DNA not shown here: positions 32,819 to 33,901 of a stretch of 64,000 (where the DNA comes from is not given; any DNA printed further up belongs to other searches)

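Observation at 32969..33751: Lysine-free LigD/LigC-like ATP-dependent DNA ligase domain with motif I KxDG replaced by RWGG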

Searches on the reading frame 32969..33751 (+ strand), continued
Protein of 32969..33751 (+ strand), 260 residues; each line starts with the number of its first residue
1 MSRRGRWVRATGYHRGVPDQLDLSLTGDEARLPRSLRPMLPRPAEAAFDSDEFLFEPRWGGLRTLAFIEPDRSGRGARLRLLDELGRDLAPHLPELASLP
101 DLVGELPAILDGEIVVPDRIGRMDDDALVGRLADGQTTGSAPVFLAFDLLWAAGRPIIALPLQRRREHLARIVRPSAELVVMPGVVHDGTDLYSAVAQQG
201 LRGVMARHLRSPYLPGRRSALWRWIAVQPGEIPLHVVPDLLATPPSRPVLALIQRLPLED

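Call 21: find_related_loci(query=A2, collection=genome_contigs, flank=10000)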
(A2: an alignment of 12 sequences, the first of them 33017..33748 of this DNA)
Query A2 (244 aa) in genome_contigs; peptide patterns used: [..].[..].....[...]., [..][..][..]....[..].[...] (x = any residue, [..] = any of these).
599 stretches matched a pattern (row limit reached: there are more); 531 encode a relative of the query (tblastn E <= 1e-3); the best 80 are kept; 80 distinct loci.
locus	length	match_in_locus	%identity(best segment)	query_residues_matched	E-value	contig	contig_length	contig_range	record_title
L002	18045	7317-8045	90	1-243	1e-132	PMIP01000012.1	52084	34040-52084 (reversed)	MAG: Chloroflexi bacterium isolate fen_1051 73.20120600_E3D.26_contig_17601, whole genome shotgun sequence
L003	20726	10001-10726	84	3-244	5e-127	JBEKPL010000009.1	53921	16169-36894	MAG: Candidatus Limnocylindrales bacterium isolate SPRUCE 463 SPRUCE_463_9, whole genome shotgun sequence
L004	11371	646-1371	86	1-242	6e-123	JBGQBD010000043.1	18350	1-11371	MAG: Candidatus Limnocylindria bacterium isolate OBJ2_061818_130_15 k141_1479483_length_18350_cov_9.9961, whole genome s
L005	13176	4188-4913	79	3-244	9e-120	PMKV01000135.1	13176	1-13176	MAG: Chloroflexi bacterium isolate fen_1042 73.20120600_E1D.47_contig_16357, whole genome shotgun sequence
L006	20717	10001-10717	80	3-241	1e-119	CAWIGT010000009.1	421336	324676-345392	MAG: uncultured Chloroflexia bacterium isolate MFD05502.bin.2.33 genome assembly, contig: contig_48492, whole genome sho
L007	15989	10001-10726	79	3-244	2e-119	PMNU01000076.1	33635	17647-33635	MAG: Chloroflexi bacterium isolate fen_1019 73.20110600_E2D.3_contig_1323, whole genome shotgun sequence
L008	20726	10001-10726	77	3-244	5e-117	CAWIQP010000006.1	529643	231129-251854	MAG: uncultured Chloroflexia bacterium isolate MFD01689.bin.1.101 genome assembly, contig: contig_28553, whole genome sh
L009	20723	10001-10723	77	3-243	3e-116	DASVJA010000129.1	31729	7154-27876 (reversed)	MAG TPA_asm: Candidatus Limnocylindrales bacterium isolate SMAG_U3007 k141_661075, whole genome shotgun sequence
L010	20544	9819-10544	76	3-244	2e-115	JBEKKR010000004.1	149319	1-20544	MAG: Candidatus Limnocylindrales bacterium isolate SPRUCE 351 SPRUCE_351_4, whole genome shotgun sequence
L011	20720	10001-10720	78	3-243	5e-115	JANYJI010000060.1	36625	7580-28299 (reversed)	MAG: Chloroflexi bacterium isolate GL140_3_metabinner_90 GL140_3_k141_1001099, whole genome shotgun sequence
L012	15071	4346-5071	78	3-244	3e-115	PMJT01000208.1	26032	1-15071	MAG: Chloroflexi bacterium isolate fen_1046 73.20120600_E2D.42_contig_17090, whole genome shotgun sequence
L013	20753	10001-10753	75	3-244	7e-115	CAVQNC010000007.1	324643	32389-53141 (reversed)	MAG: uncultured Chloroflexia bacterium isolate MFD03726.bin.1.123 genome assembly, contig: contig_33850, whole genome sh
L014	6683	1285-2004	76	3-243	8e-113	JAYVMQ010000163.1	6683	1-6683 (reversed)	MAG: Chloroflexota bacterium isolate GL61_DN_concoct_98_sub GL61_DN_concoct_98_sub_162, whole genome shotgun sequence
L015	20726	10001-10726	76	3-244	4e-111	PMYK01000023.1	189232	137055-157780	MAG: Chloroflexi bacterium isolate fen_1029 73.20110800_E2D.56_contig_437, whole genome shotgun sequence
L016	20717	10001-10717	74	3-244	3e-109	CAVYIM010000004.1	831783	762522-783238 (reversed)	MAG: uncultured Chloroflexia bacterium isolate MFD01476.bin.2.191 genome assembly, contig: contig_22282, whole genome sh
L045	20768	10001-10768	47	1-244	3e-55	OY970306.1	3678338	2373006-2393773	MAG: uncultured Chloroflexia bacterium isolate MFD02134.bin.c.1 genome assembly, chromosome: 1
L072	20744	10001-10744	47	1-243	4e-51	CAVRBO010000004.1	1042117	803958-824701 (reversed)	MAG: uncultured Chloroflexia bacterium isolate MFD04944.bin.1.302 genome assembly, contig: contig_45114, whole genome sh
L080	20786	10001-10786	45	1-244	7e-50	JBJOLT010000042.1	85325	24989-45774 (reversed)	MAG: Chloroflexota bacterium isolate tombigeeriver_2019_sw_WHONDRS-S19S_0020_B_bin.37 scaffold_412168, whole genome shot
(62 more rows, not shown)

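Call 32: predict_structure(alignment_id=A1)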
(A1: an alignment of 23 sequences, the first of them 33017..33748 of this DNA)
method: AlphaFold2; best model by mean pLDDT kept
length: 244 residues; sequences in the alignment: 23
mean_pLDDT: 84.9   pTM: 0.82
mean pLDDT of the five models: 84.9, 84.0, 83.7, 83.3, 81.7
residues with pLDDT >= 90: 159; 70-90: 38; 50-70: 28; < 50: 19
segments of 3 or more residues with pLDDT < 50: 219-229, 241-244
pLDDT, mean of each block of 10 residues (from residue 1): 52 76 95 96 95 87 94 94 95 96 86 88 87 94 95 95 92 91 90 94 96 64 48 58 37
secondary structure, 60 per line:
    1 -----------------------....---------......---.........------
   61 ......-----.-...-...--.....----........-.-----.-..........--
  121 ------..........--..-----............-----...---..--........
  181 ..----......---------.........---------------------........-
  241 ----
elements in order: E24-27 E37-42 E46-54 E61-66 H83-86 E92-99 H109-118 E127-136 H146-156 E163-165 H173-182 E187-192 E202-210 H232-239

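Call 35: fold_search(model_id=the predicted structure, library=pdb)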
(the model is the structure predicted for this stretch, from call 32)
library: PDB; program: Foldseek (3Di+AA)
matches with E <= 10: 436; with E <= 0.001: 120
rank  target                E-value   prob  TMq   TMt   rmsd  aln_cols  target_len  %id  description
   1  1vs0_B                6.7e-15  1.00  0.63  0.51   3.1       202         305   30  Crystal Structure of the Ligase Domain from M. tuberculosis LigD at 2.4A (released 2006-02-28)
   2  6nhx                  9.1e-15  1.00  0.65  0.53   2.8       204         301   29  mycobacterial DNA ligase D complexed with ATP and MES (released 2019-02-13)
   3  9dfa                  1.5e-14  1.00  0.68  0.31   2.1       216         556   20  Thermococcus gammatolerans DNA Ligase (released 2026-03-18)
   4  3rr5                  2.4e-14  1.00  0.69  0.31   2.0       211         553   21  DNA ligase from the archaeon Thermococcus sp. 1519 (released 2012-04-11)
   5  9df9                  3.3e-14  1.00  0.69  0.31   2.3       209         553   21  Thermococcus gammatolerans DNA Ligase (released 2026-03-18)
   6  4eq5                  5.3e-14  1.00  0.71  0.34   1.9       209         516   20  DNA ligase from the archaeon Thermococcus sibiricus (released 2012-05-09)
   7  6wbo                  6.8e-14  1.00  0.69  0.31   2.2       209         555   21  DNA-Ligase from Thermococcus gammatolerans (released 2021-05-05)
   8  6nhz                  8.2e-14  1.00  0.67  0.54   2.1       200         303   28  mycobacterial DNA ligase D complexed with ATP and Mg (released 2019-02-13)
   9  2cfm                  1.2e-13  1.00  0.69  0.31   1.9       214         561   20  ATP-DEPENDENT DNA LIGASE FROM PYROCOCCUS FURIOSUS (released 2006-07-12)
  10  1vs0_A                2.5e-13  1.00  0.63  0.52   2.6       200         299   29  Crystal Structure of the Ligase Domain from M. tuberculosis LigD at 2.4A (released 2006-02-28)
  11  3gde                  2.4e-12  1.00  0.67  0.31   2.3       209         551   23  The closed conformation of ATP-dependent DNA ligase from Archaeoglobus fulgidus (released 2009-12-15)
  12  9n82_F                2.0e-11  1.00  0.59  0.22   4.1       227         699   18  The ligation (AMP-Lys) complex in the NHEJ pathway (released 2025-04-23)
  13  3w1b_A                2.7e-11  1.00  0.61  0.26   4.1       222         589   18  Crystal Structure of Human DNA ligase IV-Artemis Complex (Mercury Derivative) (released 2013-04-03)
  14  3w5o_B                3.2e-11  1.00  0.62  0.27   3.7       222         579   18  Crystal Structure of Human DNA ligase IV (released 2013-04-03)
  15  10ye_L                4.1e-11  1.00  0.64  0.74   3.6       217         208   19  DNA Ligase IIIa bound to nucleosome containing a nick at SHL0 (released 2026-03-18)
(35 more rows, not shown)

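Call 46: search_protein_families(library=padloc, proteins=[window:33017-33751:+], max_evalue=1)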
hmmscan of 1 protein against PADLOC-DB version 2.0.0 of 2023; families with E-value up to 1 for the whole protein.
window:33017-33751:+ (244 aa): 0 families

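Call 54: list_cluster_members(proteins=[P0123, P0126, P0134, P0136, P0192, P0166, P0168, P0169, P0261, P0265])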
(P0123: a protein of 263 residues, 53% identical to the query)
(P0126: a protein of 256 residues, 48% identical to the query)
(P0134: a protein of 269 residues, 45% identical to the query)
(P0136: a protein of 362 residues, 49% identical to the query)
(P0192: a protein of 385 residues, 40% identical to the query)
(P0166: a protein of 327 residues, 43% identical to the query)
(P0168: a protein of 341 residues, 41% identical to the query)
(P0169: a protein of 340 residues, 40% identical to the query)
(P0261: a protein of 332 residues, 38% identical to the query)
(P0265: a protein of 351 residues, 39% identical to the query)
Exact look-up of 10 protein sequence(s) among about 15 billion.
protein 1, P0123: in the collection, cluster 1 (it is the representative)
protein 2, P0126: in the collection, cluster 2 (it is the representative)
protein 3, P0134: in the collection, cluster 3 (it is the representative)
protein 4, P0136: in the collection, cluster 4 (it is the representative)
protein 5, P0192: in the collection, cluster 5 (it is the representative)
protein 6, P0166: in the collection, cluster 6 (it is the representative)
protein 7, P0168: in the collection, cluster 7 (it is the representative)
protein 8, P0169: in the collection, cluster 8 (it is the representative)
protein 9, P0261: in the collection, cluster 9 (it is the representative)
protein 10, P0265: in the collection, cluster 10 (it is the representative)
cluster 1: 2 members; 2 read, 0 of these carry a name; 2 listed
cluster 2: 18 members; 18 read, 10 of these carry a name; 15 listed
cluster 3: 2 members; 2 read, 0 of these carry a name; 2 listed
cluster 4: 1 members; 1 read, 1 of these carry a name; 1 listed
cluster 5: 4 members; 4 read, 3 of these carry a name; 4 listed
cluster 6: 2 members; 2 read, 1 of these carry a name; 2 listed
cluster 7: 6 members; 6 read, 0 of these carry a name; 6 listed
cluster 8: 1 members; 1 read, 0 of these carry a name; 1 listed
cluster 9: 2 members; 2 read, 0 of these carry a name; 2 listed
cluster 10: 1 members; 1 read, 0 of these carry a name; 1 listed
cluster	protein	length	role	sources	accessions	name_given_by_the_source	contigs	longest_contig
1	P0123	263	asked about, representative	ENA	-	-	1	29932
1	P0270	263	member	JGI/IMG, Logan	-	-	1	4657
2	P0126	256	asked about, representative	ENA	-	-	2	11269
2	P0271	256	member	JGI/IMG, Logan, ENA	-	bifunctional non-homologous end joining protein LigD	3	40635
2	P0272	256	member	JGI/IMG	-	bifunctional non-homologous end joining protein LigD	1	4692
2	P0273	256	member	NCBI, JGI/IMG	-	bifunctional non-homologous end joining protein LigD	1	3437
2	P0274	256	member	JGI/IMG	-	bifunctional non-homologous end joining protein LigD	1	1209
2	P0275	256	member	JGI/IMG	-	bifunctional non-homologous end joining protein LigD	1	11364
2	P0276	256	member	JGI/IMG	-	bifunctional non-homologous end joining protein LigD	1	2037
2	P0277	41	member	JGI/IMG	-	hypothetical protein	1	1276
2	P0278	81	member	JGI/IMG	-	hypothetical protein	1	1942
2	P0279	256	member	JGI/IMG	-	bifunctional non-homologous end joining protein LigD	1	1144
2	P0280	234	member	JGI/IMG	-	hypothetical protein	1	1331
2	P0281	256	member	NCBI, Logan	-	-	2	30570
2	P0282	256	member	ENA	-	-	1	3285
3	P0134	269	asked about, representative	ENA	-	-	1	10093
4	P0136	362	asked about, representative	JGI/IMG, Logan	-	ATP-dependent DNA ligase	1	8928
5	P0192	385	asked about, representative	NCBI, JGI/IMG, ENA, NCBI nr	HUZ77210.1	MAG TPA: hypothetical protein VMV93_06465 [Chloroflexota bacterium] | hypothetical protein [Chloroflexota bacterium]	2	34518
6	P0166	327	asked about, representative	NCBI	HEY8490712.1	MAG TPA: hypothetical protein VIO14_06940 [Dehalococcoidia bacterium]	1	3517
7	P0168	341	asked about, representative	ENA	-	-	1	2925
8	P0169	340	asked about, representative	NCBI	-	-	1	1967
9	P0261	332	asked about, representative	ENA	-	-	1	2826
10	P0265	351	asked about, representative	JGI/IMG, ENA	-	-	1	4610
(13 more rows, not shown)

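Call 55: search_protein_families(library=pfam, proteins=[P0136, P0192, P0166, P0168, P0261, P0265, P0143, P0144, P0150, P0126], max_evalue=0.01)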
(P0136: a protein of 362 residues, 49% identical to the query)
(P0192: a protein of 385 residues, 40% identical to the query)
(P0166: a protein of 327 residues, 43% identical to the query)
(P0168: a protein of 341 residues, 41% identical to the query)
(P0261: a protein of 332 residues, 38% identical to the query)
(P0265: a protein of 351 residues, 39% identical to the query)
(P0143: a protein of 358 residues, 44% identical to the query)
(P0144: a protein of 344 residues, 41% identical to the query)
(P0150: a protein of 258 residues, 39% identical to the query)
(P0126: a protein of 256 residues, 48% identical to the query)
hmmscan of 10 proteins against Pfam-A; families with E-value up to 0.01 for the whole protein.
P0136 (362 aa): 2 families
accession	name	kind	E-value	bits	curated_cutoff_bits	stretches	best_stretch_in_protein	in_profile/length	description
PF01068.26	DNA_ligase_A_M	-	1.7e-14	54.4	26.2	1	35-209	17-200/204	ATP dependent DNA ligase domain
PF04679.21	DNA_ligase_A_C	-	0.0012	19.7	27.5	1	235-321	8-92/94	ATP dependent DNA ligase C terminal region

P0192 (385 aa): 2 families
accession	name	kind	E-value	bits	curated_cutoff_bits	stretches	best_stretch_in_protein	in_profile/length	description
PF01068.26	DNA_ligase_A_M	-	4.9e-23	82.3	26.2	1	42-219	17-204/204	ATP dependent DNA ligase domain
PF04679.21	DNA_ligase_A_C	-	5.1e-14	52.9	27.5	1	242-328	6-93/94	ATP dependent DNA ligase C terminal region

P0166 (327 aa): 2 families
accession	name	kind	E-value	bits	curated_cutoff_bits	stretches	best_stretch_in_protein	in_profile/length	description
PF04679.21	DNA_ligase_A_C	-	5e-19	69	27.5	1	227-312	8-93/94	ATP dependent DNA ligase C terminal region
PF01068.26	DNA_ligase_A_M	-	1.4e-14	54.7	26.2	1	33-199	20-201/204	ATP dependent DNA ligase domain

P0168 (341 aa): 2 families
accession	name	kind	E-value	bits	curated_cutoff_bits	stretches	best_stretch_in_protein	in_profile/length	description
PF01068.26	DNA_ligase_A_M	-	2.1e-26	93.3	26.2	1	22-210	1-203/204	ATP dependent DNA ligase domain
PF04679.21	DNA_ligase_A_C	-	1.1e-21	77.4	27.5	1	231-323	2-93/94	ATP dependent DNA ligase C terminal region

P0261 (332 aa): 2 families
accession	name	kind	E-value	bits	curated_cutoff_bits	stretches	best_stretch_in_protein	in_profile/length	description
PF01068.26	DNA_ligase_A_M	-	4.5e-20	72.6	26.2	1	22-201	1-200/204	ATP dependent DNA ligase domain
PF04679.21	DNA_ligase_A_C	-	7.1e-16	58.9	27.5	1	225-316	2-93/94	ATP dependent DNA ligase C terminal region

P0265 (351 aa): 2 families
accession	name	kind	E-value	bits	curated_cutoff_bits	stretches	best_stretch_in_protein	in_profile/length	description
PF01068.26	DNA_ligase_A_M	-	1e-25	91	26.2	1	32-228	1-201/204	ATP dependent DNA ligase domain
PF04679.21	DNA_ligase_A_C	-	2.4e-23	82.8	27.5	1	253-343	3-93/94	ATP dependent DNA ligase C terminal region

P0143 (358 aa): 2 families
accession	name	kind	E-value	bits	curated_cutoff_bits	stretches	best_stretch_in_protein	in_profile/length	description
PF01068.26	DNA_ligase_A_M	-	2.6e-22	80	26.2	1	42-212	16-203/204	ATP dependent DNA ligase domain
PF04679.21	DNA_ligase_A_C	-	0.005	17.7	27.5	0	270-319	43-93/94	ATP dependent DNA ligase C terminal region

P0144 (344 aa): 3 families
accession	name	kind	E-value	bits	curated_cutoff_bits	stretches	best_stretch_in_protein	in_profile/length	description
PF01068.26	DNA_ligase_A_M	-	4.1e-27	95.6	26.2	1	31-205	17-204/204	ATP dependent DNA ligase domain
PF04679.21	DNA_ligase_A_C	-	8.7e-23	81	27.5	1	222-311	4-93/94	ATP dependent DNA ligase C terminal region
PF01331.24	mRNA_cap_enzyme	-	0.0052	17.1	29.6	0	33-93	15-80/194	mRNA capping enzyme, catalytic domain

P0150 (258 aa): 1 family
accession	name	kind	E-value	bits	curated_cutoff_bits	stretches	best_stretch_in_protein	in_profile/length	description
PF01068.26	DNA_ligase_A_M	-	3.8e-16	59.8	26.2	1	35-223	1-202/204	ATP dependent DNA ligase domain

P0126 (256 aa): 1 family
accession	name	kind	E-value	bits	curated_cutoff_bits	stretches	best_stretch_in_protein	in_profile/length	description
PF01068.26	DNA_ligase_A_M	-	5e-07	30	26.2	1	100-214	72-200/204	ATP dependent DNA ligase domain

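Call 58: find_encoding_contigs(protein=P0192, flank=8000, max_places=2)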
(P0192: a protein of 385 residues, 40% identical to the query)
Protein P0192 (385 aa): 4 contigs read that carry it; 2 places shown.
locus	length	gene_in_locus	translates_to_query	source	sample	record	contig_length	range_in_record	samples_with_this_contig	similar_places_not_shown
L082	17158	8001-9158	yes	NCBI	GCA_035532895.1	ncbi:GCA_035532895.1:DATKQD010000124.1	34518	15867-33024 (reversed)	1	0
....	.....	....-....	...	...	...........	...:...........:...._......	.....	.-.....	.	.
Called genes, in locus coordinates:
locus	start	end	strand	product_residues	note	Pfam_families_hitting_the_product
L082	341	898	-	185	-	PF08808:RES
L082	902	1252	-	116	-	-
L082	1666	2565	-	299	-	PF04542:Sigma70_r2, PF08281:Sigma70_r4_2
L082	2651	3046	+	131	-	PF00903:Glyoxalase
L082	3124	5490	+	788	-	PF02463:SMC_N (faint), PF13555:AAA_29 (faint), PF20703:nSTAND1 (faint), PF00684:DnaJ_CXXCXGXG (faint), PF00005:ABC_tran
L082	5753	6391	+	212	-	PF00775:Dioxygenase_C, PF13620:CarboxypepD_reg (faint)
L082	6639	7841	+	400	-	PF02771:Acyl-CoA_dh_N (faint), PF08028:Acyl-CoA_dh_2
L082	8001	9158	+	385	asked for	PF01068:DNA_ligase_A_M, PF04679:DNA_ligase_A_C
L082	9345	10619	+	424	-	PF07690:MFS_1, PF00083:Sugar_tr (faint), PF07690:MFS_1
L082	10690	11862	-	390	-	PF01717:Meth_synt_2 (weak)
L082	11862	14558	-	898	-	PF00675:Peptidase_M16, PF05193:Peptidase_M16_C, PF00675:Peptidase_M16, PF05193:Peptidase_M16_C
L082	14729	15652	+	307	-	PF02900:LigB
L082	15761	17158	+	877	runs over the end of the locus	PF01411:tRNA-synt_2c, PF07973:tRNA_SAD, PF02272:DHHA1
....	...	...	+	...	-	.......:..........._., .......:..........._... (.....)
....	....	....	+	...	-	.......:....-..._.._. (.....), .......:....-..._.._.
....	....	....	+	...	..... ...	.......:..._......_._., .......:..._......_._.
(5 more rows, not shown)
